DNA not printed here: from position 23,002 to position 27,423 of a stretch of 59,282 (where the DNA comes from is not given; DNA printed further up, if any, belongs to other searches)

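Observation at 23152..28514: Two-ATPase operon: AAA_14/DUF4143 ATPase coupled to a giant STAND NTPase with a C-terminal nuclease-like module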

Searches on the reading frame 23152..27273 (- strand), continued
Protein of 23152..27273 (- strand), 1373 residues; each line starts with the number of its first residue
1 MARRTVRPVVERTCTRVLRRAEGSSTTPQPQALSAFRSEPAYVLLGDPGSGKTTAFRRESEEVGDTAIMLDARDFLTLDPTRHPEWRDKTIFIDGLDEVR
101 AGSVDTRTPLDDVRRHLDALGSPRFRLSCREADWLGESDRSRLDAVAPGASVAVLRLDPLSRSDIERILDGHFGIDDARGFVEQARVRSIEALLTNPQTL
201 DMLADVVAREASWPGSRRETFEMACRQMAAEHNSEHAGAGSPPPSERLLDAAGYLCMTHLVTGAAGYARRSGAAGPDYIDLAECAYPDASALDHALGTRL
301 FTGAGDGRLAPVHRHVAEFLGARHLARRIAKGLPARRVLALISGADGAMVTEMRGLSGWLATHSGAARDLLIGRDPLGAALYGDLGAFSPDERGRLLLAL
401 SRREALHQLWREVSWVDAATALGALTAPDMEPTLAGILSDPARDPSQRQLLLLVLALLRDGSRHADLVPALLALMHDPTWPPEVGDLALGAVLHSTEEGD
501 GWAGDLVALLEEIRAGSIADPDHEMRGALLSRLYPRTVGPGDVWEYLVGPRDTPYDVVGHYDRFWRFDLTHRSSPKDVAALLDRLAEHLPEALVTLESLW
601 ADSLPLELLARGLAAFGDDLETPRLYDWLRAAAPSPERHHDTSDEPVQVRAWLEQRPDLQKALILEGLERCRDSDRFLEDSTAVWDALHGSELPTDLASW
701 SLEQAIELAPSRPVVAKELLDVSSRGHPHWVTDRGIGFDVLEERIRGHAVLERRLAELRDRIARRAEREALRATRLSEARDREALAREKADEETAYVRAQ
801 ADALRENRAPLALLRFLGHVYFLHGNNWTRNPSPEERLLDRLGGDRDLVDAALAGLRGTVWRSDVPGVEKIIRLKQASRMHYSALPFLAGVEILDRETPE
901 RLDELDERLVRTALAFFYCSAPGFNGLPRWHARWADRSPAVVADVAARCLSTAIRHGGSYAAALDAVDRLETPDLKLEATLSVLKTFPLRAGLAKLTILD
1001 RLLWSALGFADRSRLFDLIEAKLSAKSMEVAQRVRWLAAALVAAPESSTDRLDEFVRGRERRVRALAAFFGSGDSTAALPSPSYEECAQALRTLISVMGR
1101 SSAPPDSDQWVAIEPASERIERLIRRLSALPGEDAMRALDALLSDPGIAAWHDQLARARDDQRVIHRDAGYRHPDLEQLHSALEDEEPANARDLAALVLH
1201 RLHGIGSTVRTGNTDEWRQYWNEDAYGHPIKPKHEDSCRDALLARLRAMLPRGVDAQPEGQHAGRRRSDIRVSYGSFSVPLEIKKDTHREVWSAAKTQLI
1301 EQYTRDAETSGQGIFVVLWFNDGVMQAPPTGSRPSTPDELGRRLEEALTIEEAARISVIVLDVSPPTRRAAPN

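Call 27: search_dna_similar(query=window:23152-27273:-, collection=plasmids, mode=protein, max_rows=25)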
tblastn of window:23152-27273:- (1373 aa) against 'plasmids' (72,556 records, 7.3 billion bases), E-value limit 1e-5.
Records with a match: 31; places in all: 32; records where one place covers at least 80% of the query: 0.
Best place of each record, by identity: <60% 31.
By first word of the organism name: Bradyrhizobium 6; Agrobacterium 5; Rhizobium 5; Vibrio 3; Pantoea 2; Burkholderia 2; Ralstonia 1; Paracoccus 1; Sphingomonas 1; Sphingobium 1; and 4 more.
By predicted mobility (MOB-suite, as given by PLSDB): conjugative 19; non-mobilizable 10; mobilizable 2.
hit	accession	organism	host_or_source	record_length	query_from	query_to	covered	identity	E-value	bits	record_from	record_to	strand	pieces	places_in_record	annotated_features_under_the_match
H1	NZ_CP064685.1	Bradyrhizobium sp. CW1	Acmispon strigosus,cell culture,bulk ...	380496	13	1364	73%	30.4%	2e-42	323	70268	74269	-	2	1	hypothetical protein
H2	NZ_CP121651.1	Bradyrhizobium sp. CB82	Stylosanthes guianensis,cell culture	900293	29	1364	69%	30.5%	6e-37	311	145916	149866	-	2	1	hypothetical protein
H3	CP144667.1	Agrobacterium tumefaciens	Sedum,cell culture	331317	33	1373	63%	32.4%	7e-31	247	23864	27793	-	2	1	hypothetical protein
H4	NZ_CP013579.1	Rhizobium phaseoli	Phaseolus vulgaris,Whole ...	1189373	33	1373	63%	31.9%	2e-30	241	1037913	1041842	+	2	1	record has no annotation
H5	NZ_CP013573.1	Rhizobium phaseoli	Phaseolus vulgaris,Whole ...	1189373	33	1373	63%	31.9%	2e-30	241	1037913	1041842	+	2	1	record has no annotation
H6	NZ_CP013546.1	Rhizobium phaseoli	Phaseolus vulgaris,Whole ...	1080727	33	1373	63%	31.9%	4e-30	240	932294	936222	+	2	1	record has no annotation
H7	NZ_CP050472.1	Vibrio campbellii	single cell,seawater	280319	25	1373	60%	28.3%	2e-45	326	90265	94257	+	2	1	hypothetical protein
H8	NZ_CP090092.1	Rhizobium leguminosarum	Galega,Cell culture,Plant nodule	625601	16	1366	47%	35.4%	2e-33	257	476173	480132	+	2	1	hypothetical protein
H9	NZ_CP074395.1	Agrobacterium salinitolerans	Cotton,tiaaue sample,root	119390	33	1367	49%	33.4%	6e-30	249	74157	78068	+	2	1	hypothetical protein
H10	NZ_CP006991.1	Rhizobium etli bv. mimosae str. IE4771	Phaseolus vulgaris,whole organism,nodule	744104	33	1367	49%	32.5%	3e-25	233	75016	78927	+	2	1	hypothetical protein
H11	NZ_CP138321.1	Agrobacterium fabrum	Blueberry,Crown gall tissues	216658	33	1372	49%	32.5%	5e-30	240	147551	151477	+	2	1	hypothetical protein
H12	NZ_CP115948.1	Ralstonia solanacearum MolK2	Musa sp.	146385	5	1366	51%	31.1%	3e-25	240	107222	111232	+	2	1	hypothetical protein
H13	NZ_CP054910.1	Pantoea ananatis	-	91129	43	1364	47%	33.0%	3e-30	274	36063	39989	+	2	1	hypothetical protein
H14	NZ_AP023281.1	Agrobacterium vitis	Vitis vinifera,grapevine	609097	6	1366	48%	32.0%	5e-32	258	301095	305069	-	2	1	hypothetical protein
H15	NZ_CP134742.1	Pantoea agglomerans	cell culture,Water from creek adjacent ...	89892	32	1364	44%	33.8%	6e-35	296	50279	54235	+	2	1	hypothetical protein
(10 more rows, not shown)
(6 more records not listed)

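Call 28: search_dna_similar(query=window:23152-27273:-, collection=phages, mode=protein, max_rows=15)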
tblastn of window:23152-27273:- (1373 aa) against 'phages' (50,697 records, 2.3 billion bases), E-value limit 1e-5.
Records with a match: 1; places in all: 1; records where one place covers at least 80% of the query: 0.
Best place of each record, by identity: <60% 1.
By first word of the organism name: Bacteriophage 1.
By host as written in the record: - 1.
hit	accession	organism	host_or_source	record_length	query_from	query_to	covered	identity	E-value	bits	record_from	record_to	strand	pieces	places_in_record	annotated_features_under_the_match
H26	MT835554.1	Bacteriophage sp.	human fecal samples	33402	279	1363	27%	32.1%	2e-14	151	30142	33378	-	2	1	record has no annotation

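Call 29: get_annotated_region(hit=H15, flank=5000)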
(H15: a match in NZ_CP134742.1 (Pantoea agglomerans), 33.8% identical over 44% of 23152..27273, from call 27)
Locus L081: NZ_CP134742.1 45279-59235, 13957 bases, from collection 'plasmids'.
description: Pantoea agglomerans strain FC61912-B plasmid pFC61912-B_E, complete sequence
organism: Pantoea agglomerans (NCBI taxid 549)
taxonomy: Bacteria; Pseudomonadota; Gammaproteobacteria; Enterobacterales; Erwiniaceae; Pantoea; Pantoea agglomerans
host: -; source: cell culture,Water from creek adjacent to crop field; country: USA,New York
typing (MOB-suite, as given by PLSDB): non-mobilizable; replicon rep_cluster_2315; mating-pair formation MPF_G
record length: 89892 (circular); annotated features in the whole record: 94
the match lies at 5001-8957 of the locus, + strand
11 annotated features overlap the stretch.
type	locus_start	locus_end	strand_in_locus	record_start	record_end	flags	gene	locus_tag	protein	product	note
CDS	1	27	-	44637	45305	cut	-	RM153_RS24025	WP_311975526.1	recombinase family protein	GO:0006310 - DNA recombination [Evidence IEA]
CDS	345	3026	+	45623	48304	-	ppl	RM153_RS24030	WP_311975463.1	anti-phage protein Ppl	GO:0051607 - defense response to virus [Evidence IEA]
CDS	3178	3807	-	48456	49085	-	-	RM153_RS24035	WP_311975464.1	hypothetical protein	-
CDS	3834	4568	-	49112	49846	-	-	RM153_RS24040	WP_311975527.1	tyrosine-type recombinase/integrase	GO:0015074 - DNA integration [Evidence IEA]; GO:0006310 - DNA recombination [Evidence IEA]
CDS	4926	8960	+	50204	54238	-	-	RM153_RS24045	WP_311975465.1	hypothetical protein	-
CDS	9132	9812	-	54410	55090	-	-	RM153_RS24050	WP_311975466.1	hypothetical protein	-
CDS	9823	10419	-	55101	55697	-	-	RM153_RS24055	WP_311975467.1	hypothetical protein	-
CDS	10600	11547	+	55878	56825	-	-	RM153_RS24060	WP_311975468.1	Abi family protein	-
CDS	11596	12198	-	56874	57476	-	-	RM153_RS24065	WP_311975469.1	hypothetical protein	-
CDS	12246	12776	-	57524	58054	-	-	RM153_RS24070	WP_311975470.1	hypothetical protein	-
CDS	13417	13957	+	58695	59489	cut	-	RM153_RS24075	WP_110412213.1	ParA family protein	-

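Call 30: get_annotated_region(hit=H7, flank=5000)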
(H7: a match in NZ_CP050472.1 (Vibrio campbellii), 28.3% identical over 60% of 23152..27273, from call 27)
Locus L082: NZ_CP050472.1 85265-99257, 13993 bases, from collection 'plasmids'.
description: Vibrio campbellii strain LJC013 plasmid unnamed1, complete sequence
organism: Vibrio campbellii (NCBI taxid 680)
taxonomy: Bacteria; Pseudomonadota; Gammaproteobacteria; Vibrionales; Vibrionaceae; Vibrio; Vibrio campbellii
host: -; source: single cell,seawater; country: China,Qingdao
typing (MOB-suite, as given by PLSDB): non-mobilizable; replicon rep_cluster_273
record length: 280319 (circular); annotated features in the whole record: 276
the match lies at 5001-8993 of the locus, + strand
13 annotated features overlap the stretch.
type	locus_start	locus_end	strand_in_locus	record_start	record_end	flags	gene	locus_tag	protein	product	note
CDS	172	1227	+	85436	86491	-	-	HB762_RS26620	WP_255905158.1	hypothetical protein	-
CDS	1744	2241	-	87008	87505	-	-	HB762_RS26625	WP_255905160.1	DUF3592 domain-containing protein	-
CDS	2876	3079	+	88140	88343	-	-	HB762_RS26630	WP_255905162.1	hypothetical protein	-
CDS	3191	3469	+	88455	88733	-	-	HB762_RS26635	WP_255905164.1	hypothetical protein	-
CDS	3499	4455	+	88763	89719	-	-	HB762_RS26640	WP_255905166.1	hypothetical protein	-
CDS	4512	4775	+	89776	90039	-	-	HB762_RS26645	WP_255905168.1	hypothetical protein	-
CDS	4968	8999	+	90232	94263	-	-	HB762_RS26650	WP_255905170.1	hypothetical protein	-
CDS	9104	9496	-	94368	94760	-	-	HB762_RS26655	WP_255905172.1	ProQ/FINO family protein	-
CDS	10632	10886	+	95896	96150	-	-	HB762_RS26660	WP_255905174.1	hypothetical protein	-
CDS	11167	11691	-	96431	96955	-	-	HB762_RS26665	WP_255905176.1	hypothetical protein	-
CDS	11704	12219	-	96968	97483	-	-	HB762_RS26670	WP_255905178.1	hypothetical protein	-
CDS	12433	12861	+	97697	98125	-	-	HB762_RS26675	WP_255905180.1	hypothetical protein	-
CDS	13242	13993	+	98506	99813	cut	-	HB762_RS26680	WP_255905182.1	site-specific integrase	GO:0015074 - DNA integration [Evidence IEA]; GO:0006310 - DNA recombination [Evidence IEA]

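Call 31: get_annotated_region(hit=H1, flank=5000)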
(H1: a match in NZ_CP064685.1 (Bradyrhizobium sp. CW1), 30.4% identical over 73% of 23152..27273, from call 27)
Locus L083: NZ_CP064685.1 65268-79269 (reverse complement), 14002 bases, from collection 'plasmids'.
description: Bradyrhizobium sp. CW1 plasmid pCW1_1, complete sequence
organism: Bradyrhizobium sp. CW1 (NCBI taxid 2782686)
taxonomy: Bacteria; Pseudomonadota; Alphaproteobacteria; Hyphomicrobiales; Nitrobacteraceae; Bradyrhizobium; Bradyrhizobium sp. CW1
host: -; source: Acmispon strigosus,cell culture,bulk soil; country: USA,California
typing (MOB-suite, as given by PLSDB): mobilizable; relaxase MOBP
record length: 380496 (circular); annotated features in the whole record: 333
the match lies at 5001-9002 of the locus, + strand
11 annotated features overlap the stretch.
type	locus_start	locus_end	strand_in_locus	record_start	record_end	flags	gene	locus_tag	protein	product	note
CDS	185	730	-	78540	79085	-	-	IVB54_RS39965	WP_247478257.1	hypothetical protein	-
CDS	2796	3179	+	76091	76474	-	mobC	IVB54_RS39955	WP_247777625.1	plasmid mobilization relaxosome protein MobC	-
CDS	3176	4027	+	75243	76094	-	-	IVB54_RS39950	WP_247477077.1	relaxase/mobilization nuclease domain-containing protein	-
CDS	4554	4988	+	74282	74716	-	-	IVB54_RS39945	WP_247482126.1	hypothetical protein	-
CDS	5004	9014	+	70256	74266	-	-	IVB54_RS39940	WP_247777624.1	hypothetical protein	-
CDS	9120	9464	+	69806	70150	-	-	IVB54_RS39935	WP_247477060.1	hypothetical protein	-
CDS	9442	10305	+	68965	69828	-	-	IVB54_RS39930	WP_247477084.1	SIR2 family protein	-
CDS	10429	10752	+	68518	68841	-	-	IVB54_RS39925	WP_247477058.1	hypothetical protein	-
CDS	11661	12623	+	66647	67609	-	-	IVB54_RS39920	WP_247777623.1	hypothetical protein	-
CDS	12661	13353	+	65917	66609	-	-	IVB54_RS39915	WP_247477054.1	TauD/TfdA family dioxygenase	-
CDS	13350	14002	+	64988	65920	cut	-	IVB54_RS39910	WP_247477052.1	hypothetical protein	-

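Call 32: search_protein_families(library=ncbifam, proteins=[L081:4926-8960:+, L082:4968-8999:+, L083:5004-9014:+, P0003, P0042, P0088], max_evalue=1e-10)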
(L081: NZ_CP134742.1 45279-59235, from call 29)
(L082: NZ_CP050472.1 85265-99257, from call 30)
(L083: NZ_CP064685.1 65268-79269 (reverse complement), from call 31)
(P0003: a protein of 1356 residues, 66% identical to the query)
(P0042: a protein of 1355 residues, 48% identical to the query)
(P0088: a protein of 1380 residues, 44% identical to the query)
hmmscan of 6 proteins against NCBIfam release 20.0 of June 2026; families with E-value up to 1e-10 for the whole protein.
L081:4926-8960:+ (1344 aa): 2 families
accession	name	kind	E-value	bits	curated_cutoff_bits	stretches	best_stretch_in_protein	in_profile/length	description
NF058535.1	antiphage_EruA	equivalog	1.3e-232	775.6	1000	1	24-1344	15-1318/1318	NACHT domain-containing antiphage protein EruA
NF058534.1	antiphage_HyoA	equivalog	3.3e-24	84.6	1200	1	136-647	197-722/1430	NACHT domain-containing antiphage protein HyoA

L082:4968-8999:+ (1343 aa): 2 families
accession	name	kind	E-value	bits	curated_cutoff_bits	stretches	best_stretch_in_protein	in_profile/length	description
NF058535.1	antiphage_EruA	equivalog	5e-233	777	1000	1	21-1332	19-1318/1318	NACHT domain-containing antiphage protein EruA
NF058534.1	antiphage_HyoA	equivalog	9.6e-38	129.5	1200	1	135-1288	201-1380/1430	NACHT domain-containing antiphage protein HyoA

L083:5004-9014:+ (1336 aa): 2 families
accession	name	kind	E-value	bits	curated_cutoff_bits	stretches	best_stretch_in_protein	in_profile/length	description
NF058535.1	antiphage_EruA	equivalog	0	1189.6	1000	1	16-1333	11-1318/1318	NACHT domain-containing antiphage protein EruA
NF058534.1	antiphage_HyoA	equivalog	1e-39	136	1200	1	139-762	203-839/1430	NACHT domain-containing antiphage protein HyoA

P0003 (1356 aa): 2 families
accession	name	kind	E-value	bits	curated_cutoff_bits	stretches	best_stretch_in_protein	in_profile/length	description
NF058535.1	antiphage_EruA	equivalog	4.8e-266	886.4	1000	1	26-1354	16-1318/1318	NACHT domain-containing antiphage protein EruA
NF058534.1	antiphage_HyoA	equivalog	1.2e-52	178.9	1200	1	149-1354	203-1428/1430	NACHT domain-containing antiphage protein HyoA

P0042 (1355 aa): 2 families
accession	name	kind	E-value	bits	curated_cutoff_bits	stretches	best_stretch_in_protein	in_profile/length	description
NF058535.1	antiphage_EruA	equivalog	5.7e-286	952.4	1000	1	17-1350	7-1318/1318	NACHT domain-containing antiphage protein EruA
NF058534.1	antiphage_HyoA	equivalog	2e-53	181.4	1200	2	142-1047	196-1109/1430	NACHT domain-containing antiphage protein HyoA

P0088 (1380 aa): 2 families
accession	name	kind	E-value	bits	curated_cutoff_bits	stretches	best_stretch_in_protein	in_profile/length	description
NF058535.1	antiphage_EruA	equivalog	7.9e-271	902.2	1000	1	21-1351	11-1318/1318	NACHT domain-containing antiphage protein EruA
NF058534.1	antiphage_HyoA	equivalog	2.8e-50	171.1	1200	1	136-1334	190-1406/1430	NACHT domain-containing antiphage protein HyoA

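Call 33: search_protein_families(library=ncbifam, proteins=[L083:4554-4988:+, L083:9120-9464:+, L083:9442-10305:+, L083:10429-10752:+, L083:11661-12623:+, L081:9132-9812:-, L081:9823-10419:-, L082:3499-4455:+], max_evalue=0.001)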
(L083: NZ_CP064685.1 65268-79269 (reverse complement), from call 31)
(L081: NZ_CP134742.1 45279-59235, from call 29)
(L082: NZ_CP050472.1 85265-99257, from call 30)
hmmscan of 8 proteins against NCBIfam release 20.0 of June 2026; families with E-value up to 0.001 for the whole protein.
L083:4554-4988:+ (144 aa): 0 families

L083:9120-9464:+ (114 aa): 0 families

L083:9442-10305:+ (287 aa): 1 family
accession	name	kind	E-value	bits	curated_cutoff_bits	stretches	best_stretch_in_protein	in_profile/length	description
NF041819.1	Dsr2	equivalog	1.8e-06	26.3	1400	1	2-114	116-223/1215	anti-phage defense-associated sirtuin Dsr2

L083:10429-10752:+ (107 aa): 0 families

L083:11661-12623:+ (320 aa): 0 families

L081:9132-9812:- (226 aa): 0 families

L081:9823-10419:- (198 aa): 0 families

L082:3499-4455:+ (318 aa): 0 families

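Call 34: get_annotated_region(hit=H3, flank=4000)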
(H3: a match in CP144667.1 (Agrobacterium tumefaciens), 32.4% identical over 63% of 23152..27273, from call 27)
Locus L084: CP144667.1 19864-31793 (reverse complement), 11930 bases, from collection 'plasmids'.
description: Agrobacterium tumefaciens strain LMG 305 plasmid pAtLMG305, complete sequence
organism: Agrobacterium tumefaciens (NCBI taxid 358)
taxonomy: Bacteria; Pseudomonadota; Alphaproteobacteria; Hyphomicrobiales; Rhizobiaceae; Agrobacterium; Agrobacterium tumefaciens
host: -; source: Sedum,cell culture; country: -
typing (MOB-suite, as given by PLSDB): non-mobilizable; mating-pair formation MPF_T
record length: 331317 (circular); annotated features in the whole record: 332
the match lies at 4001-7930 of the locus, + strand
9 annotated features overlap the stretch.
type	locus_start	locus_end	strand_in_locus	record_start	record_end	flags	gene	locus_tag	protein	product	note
CDS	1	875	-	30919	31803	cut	-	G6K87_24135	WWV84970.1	hypothetical protein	-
CDS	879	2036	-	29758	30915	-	-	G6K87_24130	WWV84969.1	Swt1 family HEPN domain-containing protein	-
CDS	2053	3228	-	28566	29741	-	-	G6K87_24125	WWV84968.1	hypothetical protein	-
CDS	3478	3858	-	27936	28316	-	-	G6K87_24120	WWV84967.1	DUF2513 domain-containing protein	-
CDS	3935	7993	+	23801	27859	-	-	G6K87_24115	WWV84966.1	hypothetical protein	-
CDS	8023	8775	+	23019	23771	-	-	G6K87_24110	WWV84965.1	hypothetical protein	-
CDS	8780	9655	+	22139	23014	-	-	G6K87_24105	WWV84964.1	Shedu anti-phage system protein SduA domain-containing protein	-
CDS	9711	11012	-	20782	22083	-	-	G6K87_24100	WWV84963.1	HEPN/Toprim-associated domain-containing protein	-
CDS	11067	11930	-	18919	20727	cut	-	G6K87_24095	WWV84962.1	DUF2326 domain-containing protein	-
